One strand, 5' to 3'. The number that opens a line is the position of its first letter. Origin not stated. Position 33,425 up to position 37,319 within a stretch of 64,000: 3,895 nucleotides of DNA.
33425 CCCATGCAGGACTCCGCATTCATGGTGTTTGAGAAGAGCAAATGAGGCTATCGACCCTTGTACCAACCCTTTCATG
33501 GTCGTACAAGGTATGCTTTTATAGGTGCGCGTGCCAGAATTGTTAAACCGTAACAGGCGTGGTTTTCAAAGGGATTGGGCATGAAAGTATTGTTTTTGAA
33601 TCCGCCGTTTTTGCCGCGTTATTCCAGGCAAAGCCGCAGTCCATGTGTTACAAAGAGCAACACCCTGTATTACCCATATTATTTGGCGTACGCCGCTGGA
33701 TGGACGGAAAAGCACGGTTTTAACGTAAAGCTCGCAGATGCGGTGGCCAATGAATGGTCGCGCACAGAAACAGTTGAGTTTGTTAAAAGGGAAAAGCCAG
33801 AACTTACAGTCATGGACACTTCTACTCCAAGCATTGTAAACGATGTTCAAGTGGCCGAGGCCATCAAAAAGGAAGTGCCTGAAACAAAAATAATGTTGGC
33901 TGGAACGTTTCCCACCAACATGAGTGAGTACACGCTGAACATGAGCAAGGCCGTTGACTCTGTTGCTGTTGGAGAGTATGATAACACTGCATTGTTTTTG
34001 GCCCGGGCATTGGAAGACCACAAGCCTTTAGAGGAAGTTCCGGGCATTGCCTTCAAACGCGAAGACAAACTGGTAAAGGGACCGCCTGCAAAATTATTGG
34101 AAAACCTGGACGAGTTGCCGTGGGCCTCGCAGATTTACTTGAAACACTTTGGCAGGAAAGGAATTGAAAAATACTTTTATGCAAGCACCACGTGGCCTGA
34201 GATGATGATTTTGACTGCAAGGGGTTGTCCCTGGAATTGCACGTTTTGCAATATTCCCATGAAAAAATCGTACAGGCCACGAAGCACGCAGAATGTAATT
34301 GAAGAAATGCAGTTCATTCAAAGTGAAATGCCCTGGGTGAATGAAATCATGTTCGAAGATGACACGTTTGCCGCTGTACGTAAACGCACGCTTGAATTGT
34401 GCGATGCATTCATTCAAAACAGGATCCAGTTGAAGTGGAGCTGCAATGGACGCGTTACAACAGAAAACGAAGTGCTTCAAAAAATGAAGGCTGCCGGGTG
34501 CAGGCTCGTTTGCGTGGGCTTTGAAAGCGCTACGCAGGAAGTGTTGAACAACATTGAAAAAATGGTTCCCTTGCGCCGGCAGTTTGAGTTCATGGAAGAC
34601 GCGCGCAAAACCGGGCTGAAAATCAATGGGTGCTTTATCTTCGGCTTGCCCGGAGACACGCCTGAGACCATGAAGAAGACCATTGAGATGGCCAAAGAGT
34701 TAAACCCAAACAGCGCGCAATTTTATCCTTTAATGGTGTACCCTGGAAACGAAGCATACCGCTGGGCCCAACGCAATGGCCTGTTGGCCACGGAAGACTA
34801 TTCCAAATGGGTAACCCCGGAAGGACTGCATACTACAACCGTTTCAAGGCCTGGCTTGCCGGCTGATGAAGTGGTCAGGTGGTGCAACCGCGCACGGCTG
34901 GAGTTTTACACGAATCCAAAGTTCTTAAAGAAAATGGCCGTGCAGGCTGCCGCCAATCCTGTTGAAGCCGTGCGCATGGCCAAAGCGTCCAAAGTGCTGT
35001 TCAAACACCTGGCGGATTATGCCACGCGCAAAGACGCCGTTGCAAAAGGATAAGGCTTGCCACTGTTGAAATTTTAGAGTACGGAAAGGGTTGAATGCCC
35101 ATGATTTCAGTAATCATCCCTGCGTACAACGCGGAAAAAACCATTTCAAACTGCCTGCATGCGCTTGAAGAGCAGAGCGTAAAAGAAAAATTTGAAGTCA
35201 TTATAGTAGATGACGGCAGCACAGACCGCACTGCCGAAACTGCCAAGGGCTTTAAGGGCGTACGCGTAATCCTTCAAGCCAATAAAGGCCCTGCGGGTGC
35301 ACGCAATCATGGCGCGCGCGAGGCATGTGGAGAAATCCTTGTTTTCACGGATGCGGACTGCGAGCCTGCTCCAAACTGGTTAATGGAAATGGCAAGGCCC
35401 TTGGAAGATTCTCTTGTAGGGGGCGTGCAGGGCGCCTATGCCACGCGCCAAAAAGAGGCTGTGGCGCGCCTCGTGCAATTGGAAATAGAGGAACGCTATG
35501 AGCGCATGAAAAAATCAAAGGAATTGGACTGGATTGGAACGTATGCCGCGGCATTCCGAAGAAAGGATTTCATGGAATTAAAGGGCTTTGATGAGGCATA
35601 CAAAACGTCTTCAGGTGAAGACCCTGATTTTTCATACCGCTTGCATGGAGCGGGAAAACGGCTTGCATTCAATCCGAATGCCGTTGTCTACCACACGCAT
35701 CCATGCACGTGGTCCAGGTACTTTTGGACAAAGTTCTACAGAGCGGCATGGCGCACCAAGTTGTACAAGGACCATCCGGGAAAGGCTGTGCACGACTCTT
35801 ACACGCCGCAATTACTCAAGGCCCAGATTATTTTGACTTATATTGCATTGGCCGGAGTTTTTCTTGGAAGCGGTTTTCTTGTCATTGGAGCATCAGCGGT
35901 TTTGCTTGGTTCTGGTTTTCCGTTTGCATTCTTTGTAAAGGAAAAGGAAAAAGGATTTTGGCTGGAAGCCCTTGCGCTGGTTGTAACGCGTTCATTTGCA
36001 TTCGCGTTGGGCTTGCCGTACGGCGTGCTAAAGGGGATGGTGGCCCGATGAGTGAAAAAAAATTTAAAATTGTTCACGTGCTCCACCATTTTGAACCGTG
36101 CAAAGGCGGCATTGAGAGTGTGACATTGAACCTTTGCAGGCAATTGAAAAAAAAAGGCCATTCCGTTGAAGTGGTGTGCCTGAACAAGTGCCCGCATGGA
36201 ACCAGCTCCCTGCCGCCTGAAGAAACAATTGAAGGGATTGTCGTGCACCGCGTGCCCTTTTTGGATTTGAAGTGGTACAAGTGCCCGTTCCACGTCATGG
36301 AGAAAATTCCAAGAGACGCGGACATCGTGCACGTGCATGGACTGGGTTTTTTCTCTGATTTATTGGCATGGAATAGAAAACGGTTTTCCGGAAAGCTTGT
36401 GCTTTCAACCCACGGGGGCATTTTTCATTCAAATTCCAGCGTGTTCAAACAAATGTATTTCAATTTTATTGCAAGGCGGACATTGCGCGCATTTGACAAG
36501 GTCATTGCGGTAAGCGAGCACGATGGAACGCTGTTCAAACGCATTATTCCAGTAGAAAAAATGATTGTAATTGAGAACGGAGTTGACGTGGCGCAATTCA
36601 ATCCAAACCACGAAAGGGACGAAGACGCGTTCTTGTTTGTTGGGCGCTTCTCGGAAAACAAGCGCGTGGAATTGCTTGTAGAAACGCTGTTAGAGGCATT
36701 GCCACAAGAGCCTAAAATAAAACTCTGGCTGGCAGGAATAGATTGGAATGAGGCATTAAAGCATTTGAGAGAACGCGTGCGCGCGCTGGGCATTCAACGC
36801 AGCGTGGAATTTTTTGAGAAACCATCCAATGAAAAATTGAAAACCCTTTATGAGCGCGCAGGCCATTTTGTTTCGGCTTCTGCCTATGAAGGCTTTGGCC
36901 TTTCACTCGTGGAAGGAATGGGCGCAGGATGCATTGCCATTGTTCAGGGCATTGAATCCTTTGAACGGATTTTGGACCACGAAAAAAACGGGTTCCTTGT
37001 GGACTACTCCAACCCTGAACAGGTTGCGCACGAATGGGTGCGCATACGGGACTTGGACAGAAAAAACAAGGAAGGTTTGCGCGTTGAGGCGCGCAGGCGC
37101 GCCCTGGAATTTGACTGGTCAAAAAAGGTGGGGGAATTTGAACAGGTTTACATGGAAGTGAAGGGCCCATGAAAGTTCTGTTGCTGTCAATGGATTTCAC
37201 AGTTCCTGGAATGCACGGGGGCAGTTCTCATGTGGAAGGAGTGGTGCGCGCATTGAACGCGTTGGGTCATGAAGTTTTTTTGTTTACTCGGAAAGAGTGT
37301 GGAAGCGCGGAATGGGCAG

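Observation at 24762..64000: Glycan-assembly supercluster next to aglB carrying five B12-binding radical SAM genes plus one SPASM radical SAM gene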

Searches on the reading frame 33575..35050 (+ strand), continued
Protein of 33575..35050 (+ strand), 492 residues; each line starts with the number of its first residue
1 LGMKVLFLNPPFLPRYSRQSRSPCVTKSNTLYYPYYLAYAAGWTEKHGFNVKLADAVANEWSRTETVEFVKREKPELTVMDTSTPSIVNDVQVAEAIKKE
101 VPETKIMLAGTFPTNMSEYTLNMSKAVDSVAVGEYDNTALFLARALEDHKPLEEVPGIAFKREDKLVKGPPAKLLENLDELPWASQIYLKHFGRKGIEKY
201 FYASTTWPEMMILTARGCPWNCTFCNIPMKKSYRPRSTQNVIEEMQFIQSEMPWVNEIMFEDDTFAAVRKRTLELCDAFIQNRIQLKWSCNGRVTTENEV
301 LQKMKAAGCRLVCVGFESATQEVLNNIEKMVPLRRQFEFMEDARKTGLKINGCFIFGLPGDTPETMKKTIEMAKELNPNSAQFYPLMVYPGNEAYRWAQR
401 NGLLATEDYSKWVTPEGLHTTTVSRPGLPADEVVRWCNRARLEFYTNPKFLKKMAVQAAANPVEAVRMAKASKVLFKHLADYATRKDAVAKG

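Call 56: get_annotated_region(hit=H1, flank=9000)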
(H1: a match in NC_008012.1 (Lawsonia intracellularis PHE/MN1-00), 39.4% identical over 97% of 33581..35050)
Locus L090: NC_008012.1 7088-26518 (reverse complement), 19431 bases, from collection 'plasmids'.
description: Lawsonia intracellularis PHE/MN1-00 plasmid 1, complete sequence
organism: Lawsonia intracellularis PHE/MN1-00 (NCBI taxid 363253)
taxonomy: Bacteria; Thermodesulfobacteriota; Desulfovibrionia; Desulfovibrionales; Desulfovibrionaceae; Lawsonia; Lawsonia intracellularis; Lawsonia intracellularis PHE/MN1-00
host: -; source: Sus scrofa; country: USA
typing (MOB-suite, as given by PLSDB): non-mobilizable; replicon rep_cluster_1701
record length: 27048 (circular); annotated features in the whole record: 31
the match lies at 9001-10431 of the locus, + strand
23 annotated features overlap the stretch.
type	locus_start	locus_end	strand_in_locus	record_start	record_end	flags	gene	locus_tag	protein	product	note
CDS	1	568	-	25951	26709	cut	-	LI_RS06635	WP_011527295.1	ParA family protein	-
CDS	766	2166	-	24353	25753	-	-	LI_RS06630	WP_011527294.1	DUF2142 domain-containing protein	-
CDS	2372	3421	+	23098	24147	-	-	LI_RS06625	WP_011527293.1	hypothetical protein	-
CDS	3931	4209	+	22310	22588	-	-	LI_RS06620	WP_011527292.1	type II toxin-antitoxin system Phd/YefM family antitoxin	-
CDS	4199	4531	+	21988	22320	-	-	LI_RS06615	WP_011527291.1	type II toxin-antitoxin system RelE/ParE family toxin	GO:0030541 - plasmid partitioning [Evidence IEA]; GO:0051290 - protein heterotetramerization [Evidence IEA]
CDS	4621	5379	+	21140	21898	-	-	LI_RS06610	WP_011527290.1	glycosyltransferase family 2 protein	-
CDS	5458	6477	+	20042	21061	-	galE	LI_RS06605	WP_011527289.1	UDP-glucose 4-epimerase GalE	GO:0006012 - galactose metabolic process [Evidence IEA]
CDS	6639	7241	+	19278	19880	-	-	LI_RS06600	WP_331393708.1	glycosyltransferase family 2 protein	-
CDS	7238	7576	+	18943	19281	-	-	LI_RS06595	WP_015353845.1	DUF2304 family protein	-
CDS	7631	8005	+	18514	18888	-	-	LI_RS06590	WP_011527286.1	DUF2304 domain-containing protein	-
CDS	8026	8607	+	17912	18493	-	-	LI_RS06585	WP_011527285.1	SIS domain-containing protein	-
CDS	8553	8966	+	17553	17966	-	-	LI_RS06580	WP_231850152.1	hypothetical protein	-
CDS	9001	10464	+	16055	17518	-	-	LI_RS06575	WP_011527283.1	radical SAM protein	-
CDS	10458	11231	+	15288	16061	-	-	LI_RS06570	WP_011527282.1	class I SAM-dependent methyltransferase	-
CDS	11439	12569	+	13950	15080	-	-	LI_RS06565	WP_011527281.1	radical SAM protein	-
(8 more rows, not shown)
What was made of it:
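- Lawsonia intracellularis plasmid 1: GT2 genes, heptose-type genes and five class-I MTs (call 56).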

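Call 57: get_annotated_region(hit=H6, flank=5000)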
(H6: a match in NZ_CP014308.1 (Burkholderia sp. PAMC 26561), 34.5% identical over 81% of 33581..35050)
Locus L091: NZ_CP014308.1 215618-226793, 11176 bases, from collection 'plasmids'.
description: Burkholderia sp. PAMC 26561 plasmid unnamed1, complete sequence
organism: Burkholderia sp. PAMC 26561 (NCBI taxid 1795043)
taxonomy: Bacteria; Pseudomonadota; Betaproteobacteria; Burkholderiales; Burkholderiaceae; Burkholderia; Burkholderia sp. PAMC 26561
host: -; source: single cell,lichen; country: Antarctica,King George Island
typing (MOB-suite, as given by PLSDB): non-mobilizable
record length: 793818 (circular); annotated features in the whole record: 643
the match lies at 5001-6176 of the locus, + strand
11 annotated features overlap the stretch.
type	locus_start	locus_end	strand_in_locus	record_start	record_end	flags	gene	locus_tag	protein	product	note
CDS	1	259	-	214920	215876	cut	-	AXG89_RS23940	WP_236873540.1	HoxN/HupN/NixA family nickel/cobalt transporter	-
CDS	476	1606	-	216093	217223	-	-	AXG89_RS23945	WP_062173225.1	aldo/keto reductase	-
CDS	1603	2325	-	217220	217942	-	larB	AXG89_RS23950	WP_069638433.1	nickel pincer cofactor biosynthesis protein LarB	GO:0006189 - 'de novo' IMP biosynthetic process [Evidence IEA]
CDS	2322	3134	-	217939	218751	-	-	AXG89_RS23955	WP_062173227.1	ATP-binding protein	-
CDS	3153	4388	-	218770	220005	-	-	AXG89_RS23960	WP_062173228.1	LarC family nickel insertion protein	-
CDS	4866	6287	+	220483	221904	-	hpnJ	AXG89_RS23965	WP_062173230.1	hopanoid biosynthesis associated radical SAM protein HpnJ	-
CDS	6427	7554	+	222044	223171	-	hpnI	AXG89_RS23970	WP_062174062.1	bacteriohopanetetrol glucosamine biosynthesis glycosyltransferase HpnI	-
CDS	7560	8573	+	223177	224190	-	-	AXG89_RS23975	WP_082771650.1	lysylphosphatidylglycerol synthase domain-containing protein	-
CDS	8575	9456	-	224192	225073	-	hpnK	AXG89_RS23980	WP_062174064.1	hopanoid biosynthesis-associated protein HpnK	GO:0005975 - carbohydrate metabolic process [Evidence IEA]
CDS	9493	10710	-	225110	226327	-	hpnI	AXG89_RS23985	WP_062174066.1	bacteriohopanetetrol glucosamine biosynthesis glycosyltransferase HpnI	-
CDS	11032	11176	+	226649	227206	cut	-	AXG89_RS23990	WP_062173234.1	cytochrome b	GO:0022904 - respiratory electron transport chain [Evidence IEA]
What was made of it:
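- Closest known: HpnJ with HpnI and HpnK. Same: A genuine hpn locus has the same gene-family trio seen here: a class-B rSAM, a GT2 and an LPG_synthase_TM-domain protein (call 57).
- A genuine hpn locus shows the same Pfam triad: class-B rSAM, GT2 and LPG_synthase_TM (call 57).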

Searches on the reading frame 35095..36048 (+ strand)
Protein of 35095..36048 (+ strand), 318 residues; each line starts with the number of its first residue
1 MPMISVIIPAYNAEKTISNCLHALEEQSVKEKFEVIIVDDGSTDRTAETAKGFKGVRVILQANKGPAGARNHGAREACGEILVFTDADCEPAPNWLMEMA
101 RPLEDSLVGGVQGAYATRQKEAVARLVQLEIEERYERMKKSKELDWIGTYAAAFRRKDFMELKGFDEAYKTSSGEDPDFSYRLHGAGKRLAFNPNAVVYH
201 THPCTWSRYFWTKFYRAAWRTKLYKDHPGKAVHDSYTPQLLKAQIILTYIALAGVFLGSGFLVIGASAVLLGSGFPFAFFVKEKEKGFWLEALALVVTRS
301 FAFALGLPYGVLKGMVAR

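Call 4: search_protein_families(library=pfam, proteins=[window:35095-36048:+], max_evalue=0.001)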
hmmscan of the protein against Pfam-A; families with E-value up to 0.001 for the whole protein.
window:35095-36048:+ (318 aa): 5 families
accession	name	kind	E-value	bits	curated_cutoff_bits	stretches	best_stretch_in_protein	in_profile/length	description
PF00535.33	Glycos_transf_2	-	3.3e-36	125.2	23.3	1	5-157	1-162/168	Glycosyl transferase family 2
PF13641.12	Glyco_tranf_2_3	-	3.3e-19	70.3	27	1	2-210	1-221/230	Glycosyltransferase like family 2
PF10111.15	Glyco_tranf_2_2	-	7.7e-19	68.7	27.3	1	5-100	1-103/276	Glycosyltransferase like family 2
PF13632.12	Glyco_trans_2_3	-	6.7e-09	36.3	27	1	83-277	3-183/198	Glycosyl transferase family group 2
PF13506.12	Glyco_transf_21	-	4.5e-08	33.2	21.7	1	72-212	24-167/174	Glycosyl transferase family 21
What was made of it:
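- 35095..36051 (+): GT2_b: membrane GT2, the constant partner of rS1. Pfam Glycos_transf_2 125 bits (call 4).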

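Call 24: search_protein_families(library=ncbifam, proteins=[window:35095-36048:+], max_evalue=0.00001)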
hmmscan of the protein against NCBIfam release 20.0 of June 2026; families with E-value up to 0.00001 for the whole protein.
window:35095-36048:+ (318 aa): 21 families
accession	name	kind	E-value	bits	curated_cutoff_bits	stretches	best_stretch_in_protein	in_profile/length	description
TIGR03965.1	mycofact_glyco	equivalog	4.4e-43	147.8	280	1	3-237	75-317/467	mycofactocin biosynthesis glycosyltransferase MftF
NF041875.1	EPS_EpsD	equivalog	6.6e-40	137.5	370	1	4-212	1-219/325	exopolysaccharide biosynthesis glycosyltransferase EpsD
TIGR04283.1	glyco_like_mftF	equivalog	1e-23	84.1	182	1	4-198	1-183/221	TIGR04283 family arsenosugar biosynthesis glycosyltransferase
NF007482.0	PRK10073.1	equivalog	3.5e-22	78.8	423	1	2-119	6-128/334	glycosyltransferase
TIGR03937.1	PgaC_IcaA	equivalog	1.4e-19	70.4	422.3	1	1-207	44-257/407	poly-beta-1,6-N-acetyl-D-glucosamine synthase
NF038302.1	EPS_HpsE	equivalog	4.2e-16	58.8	300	1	4-201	3-223/307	hormogonium polysaccharide biosynthesis glycosyltransferase HpsE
NF038299.1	EPS_HpsN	equivalog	7.7e-15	54.7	425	1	2-124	1-128/317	hormogonium polysaccharide biosynthesis glycosyltransferase HpsN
NF047683.1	TeichurnBiosyTuaG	equivalog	1.4e-14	54.3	400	1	2-93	6-101/252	teichuronic acid biosynthesis protein TuaG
TIGR04242.1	nodulat_NodC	equivalog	5.9e-14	51.8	550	1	1-211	47-275/395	chitooligosaccharide synthase NodC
NF010496.0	PRK13915.1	equivalog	6.8e-13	48.4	262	1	3-116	32-156/307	glucosyl-3-phosphoglycerate synthase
NF041394.1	GtaseAglG_Halo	equivalog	2.3e-12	46.8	440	1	4-201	3-216/304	glucosyl-dolichyl phosphate glucuronosyltransferase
NF053739.1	GlytfEpsEBac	equivalog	1.3e-11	44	450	1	2-199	1-200/265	glycosyltransferase EpsE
TIGR04182.1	glyco_TIGR04182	equivalog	1.3e-10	41.1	325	1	4-161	2-158/293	S-layer glycoprotein N-glycosyltransferase AglJ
NF050050.1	ProtGlycPglI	equivalog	2.6e-10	40.2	500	1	1-102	1-107/306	GalNAc(5)-diNAcBac-PP-undecaprenol beta-1,3-glucosyltransferase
TIGR03469.1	HpnB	hypoth_equivalog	4.4e-10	39.1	379.25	1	2-54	44-96/386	hopene-associated glycosyltransferase HpnB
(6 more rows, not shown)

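Call 82: search_solved_structures(query=window:35095-36048:+, max_evalue=0.001)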
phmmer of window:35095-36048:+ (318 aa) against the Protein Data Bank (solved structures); distinct sequences matched with E-value up to 0.001: 36.
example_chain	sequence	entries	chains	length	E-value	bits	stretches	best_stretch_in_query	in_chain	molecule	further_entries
2z87_A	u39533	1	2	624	7.4e-21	77.7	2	1-88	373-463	Chondroitin synthase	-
2z86_A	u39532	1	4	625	7.5e-21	77.7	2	1-88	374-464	Chondroitin synthase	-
5hea_A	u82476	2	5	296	8.9e-15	57.7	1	3-105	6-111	Putative glycosyltransferase (GalT1)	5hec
6p61_A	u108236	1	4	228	6.3e-14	54.9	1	2-89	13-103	Glycosyltransferase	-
6yv7_B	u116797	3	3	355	5.1e-11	45.4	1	2-254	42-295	Glycosyl transferase, family 2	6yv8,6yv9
6yv7_A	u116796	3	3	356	5.1e-11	45.4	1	2-254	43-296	Glycosyl transferase, family 2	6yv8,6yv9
5tze_C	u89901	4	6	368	5.2e-11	45.4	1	4-89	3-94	Glycosyl transferase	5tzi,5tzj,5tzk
5tz8_A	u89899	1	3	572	1.1e-10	44.3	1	4-89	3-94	Glycosyl transferase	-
3bcv_A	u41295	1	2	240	1.2e-09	40.9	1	1-91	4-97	Putative glycosyltransferase protein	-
9jma_A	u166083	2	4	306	3.9e-09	39.2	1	3-151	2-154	GalNAc(5)-diNAcBac-PP-undecaprenol beta-1,3-glucosyltransferase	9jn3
5mlz_A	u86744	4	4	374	6.9e-09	38.4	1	4-103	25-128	Dolichol monophosphate mannose synthase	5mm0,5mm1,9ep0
3l7m_A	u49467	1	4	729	2e-08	36.9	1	3-93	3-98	Teichoic acid biosynthesis protein F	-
3l7i_A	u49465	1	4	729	2e-08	36.8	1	3-93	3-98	Teichoic acid biosynthesis protein F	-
3l7j_A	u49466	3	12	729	2e-08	36.8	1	3-93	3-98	Teichoic acid biosynthesis protein F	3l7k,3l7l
6s22_A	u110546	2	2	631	3.5e-08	36.1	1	2-105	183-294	Polypeptide N-acetylgalactosaminyltransferase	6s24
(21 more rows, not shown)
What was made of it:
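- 35095..36051 (+): Aligns over residues 2-254 (about 80% of its length) to the archaeal N-glycan mannosyltransferase structure 6yv7 (call 82).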

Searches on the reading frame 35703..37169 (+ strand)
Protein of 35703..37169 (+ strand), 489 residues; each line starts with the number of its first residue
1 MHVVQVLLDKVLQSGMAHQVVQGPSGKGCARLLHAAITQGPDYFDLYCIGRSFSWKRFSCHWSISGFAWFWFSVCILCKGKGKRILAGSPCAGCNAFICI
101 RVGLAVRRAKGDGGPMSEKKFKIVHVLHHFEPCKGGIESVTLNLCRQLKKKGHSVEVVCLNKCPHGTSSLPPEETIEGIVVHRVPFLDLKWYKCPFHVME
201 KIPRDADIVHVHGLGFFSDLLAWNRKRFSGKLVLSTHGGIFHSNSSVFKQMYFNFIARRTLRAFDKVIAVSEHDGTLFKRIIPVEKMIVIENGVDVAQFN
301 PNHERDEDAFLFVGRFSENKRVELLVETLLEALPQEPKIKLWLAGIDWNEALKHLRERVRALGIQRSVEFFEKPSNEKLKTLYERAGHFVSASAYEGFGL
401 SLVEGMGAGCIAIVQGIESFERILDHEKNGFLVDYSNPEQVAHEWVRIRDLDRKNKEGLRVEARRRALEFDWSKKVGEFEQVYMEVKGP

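Call 4: search_protein_families(library=pfam, proteins=[window:35703-37169:+], max_evalue=0.001)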
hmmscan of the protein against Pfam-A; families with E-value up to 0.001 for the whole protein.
window:35703-37169:+ (489 aa): 6 families
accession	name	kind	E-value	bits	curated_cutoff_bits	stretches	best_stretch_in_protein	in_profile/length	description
PF00534.26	Glycos_transf_1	-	3.1e-25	89.1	26.4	1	300-444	8-151/172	Glycosyl transferases group 1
PF13439.12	Glyco_transf_4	-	4e-24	86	28.5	1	135-297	2-169/170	Glycosyltransferase Family 4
PF13692.12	Glyco_trans_1_4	-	2.6e-21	76.8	27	1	309-447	3-138/142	Glycosyl transferases group 1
PF13579.12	Glyco_trans_4_4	-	1.2e-17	65.1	29.7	1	135-293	1-158/158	Glycosyl transferase 4-like domain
PF20706.3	GT4-conflict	-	1.6e-08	34.4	26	1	282-414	169-310/385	Family 4 Glycosyltransferase in conflict systems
PF13477.12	Glyco_trans_4_2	-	8e-06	26.5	23.4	1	139-271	11-139/139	Glycosyl transferase 4-like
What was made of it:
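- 36048..37172 (+): GT4_b, Agl16-like GT4; third member of the rS1 module. Pfam GT4 domains (call 4).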

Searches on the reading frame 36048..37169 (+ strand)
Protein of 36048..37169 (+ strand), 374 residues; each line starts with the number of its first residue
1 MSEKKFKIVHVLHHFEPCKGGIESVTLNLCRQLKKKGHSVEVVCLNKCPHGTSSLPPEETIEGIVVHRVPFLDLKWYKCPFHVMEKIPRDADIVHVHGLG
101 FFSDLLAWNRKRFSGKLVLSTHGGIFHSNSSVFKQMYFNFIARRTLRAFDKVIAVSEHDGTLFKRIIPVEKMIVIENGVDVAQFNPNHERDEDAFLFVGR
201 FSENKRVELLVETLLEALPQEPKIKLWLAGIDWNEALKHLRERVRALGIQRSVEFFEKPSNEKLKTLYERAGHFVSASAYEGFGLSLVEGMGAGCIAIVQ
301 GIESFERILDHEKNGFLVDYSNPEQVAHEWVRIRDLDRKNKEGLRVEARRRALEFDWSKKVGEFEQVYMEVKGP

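Call 24: search_protein_families(library=ncbifam, proteins=[window:36048-37169:+], max_evalue=0.00001)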
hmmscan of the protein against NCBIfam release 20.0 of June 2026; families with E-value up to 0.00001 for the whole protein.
window:36048-37169:+ (374 aa): 28 families (the best 25 are shown)
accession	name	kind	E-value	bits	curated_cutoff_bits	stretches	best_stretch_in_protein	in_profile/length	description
NF041010.1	glycosy_Agl16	equivalog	5.9e-33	114.2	575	1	9-370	4-350/352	glycosylation protein Agl16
TIGR03999.1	thiol_BshA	equivalog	2.5e-21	76.1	273.7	1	18-371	10-373/375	N-acetyl-alpha-D-glucosaminyl L-malate synthase BshA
TIGR03088.1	stp2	hypoth_equivalog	3.4e-20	72.4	409.05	1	7-370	3-372/374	TIGR03088 family PEP-CTERM/XrtA system glycosyltransferase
TIGR04047.1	MSMEG_0565_glyc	hypoth_equivalog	7.4e-17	61.5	259.85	1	25-362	17-365/373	MSMEG_0565 family glycosyltransferase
TIGR04063.1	stp3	hypoth_equivalog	1.2e-16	60.7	442.05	1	144-371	153-395/397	TIGR04063 family PEP-CTERM/XrtA system glycosyltransferase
NF041876.1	EPS_EpsE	equivalog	2e-15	57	400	1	170-352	186-376/389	exopolysaccharide biosynthesis GT4 family glycosyltransferase EpsE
NF050056.1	ProtGlycPglH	equivalog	5.5e-15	55.3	600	1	127-360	116-342/354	GalNAc-alpha-(1->4)-GalNAc-alpha-(1->3)-diNAcBac-PP-undecaprenol alpha-1,4-N-acetyl-D-galactosaminyltransferase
NF046085.1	XrtY_assoc_Gly1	equivalog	1.2e-14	54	400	1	8-371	3-384/387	XrtY-associated glycosyltransferase XYAG1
TIGR03449.1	mycothiol_MshA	equivalog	4.1e-14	52.3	462.5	1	171-370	189-402/406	D-inositol-3-phosphate glycosyltransferase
TIGR02149.1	glgA_Coryne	subfamily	1.4e-13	50.7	302.4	1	141-330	137-345/391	glycogen synthase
TIGR02095.1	glgA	subfamily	4.6e-13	48.6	328.45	1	191-370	293-476/477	glycogen/starch synthase, ADP-glucose type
TIGR02918.1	TIGR02918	equivalog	1.1e-11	44.1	574.6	1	185-327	312-450/500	accessory Sec system glycosyltransferase GtfA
NF038295.1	EPS_HpsP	equivalog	8.7e-11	41.4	550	1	130-370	136-386/388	hormogonium polysaccharide biosynthesis glycosyltransferase HpsP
NF049988.1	MGlcDAGSynMgs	equivalog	2.1e-10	40.5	400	1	187-370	208-386/398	alpha-monoglucosyldiacylglycerol synthase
NF007396.0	PRK09922.1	equivalog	3.7e-10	39.2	385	1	161-334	149-324/361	lipopolysaccharide 1,6-galactosyltransferase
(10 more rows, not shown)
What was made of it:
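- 36048..37172 (+): Best NCBIfam hit Agl16, 114 bits, below the cut-off (call 24).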
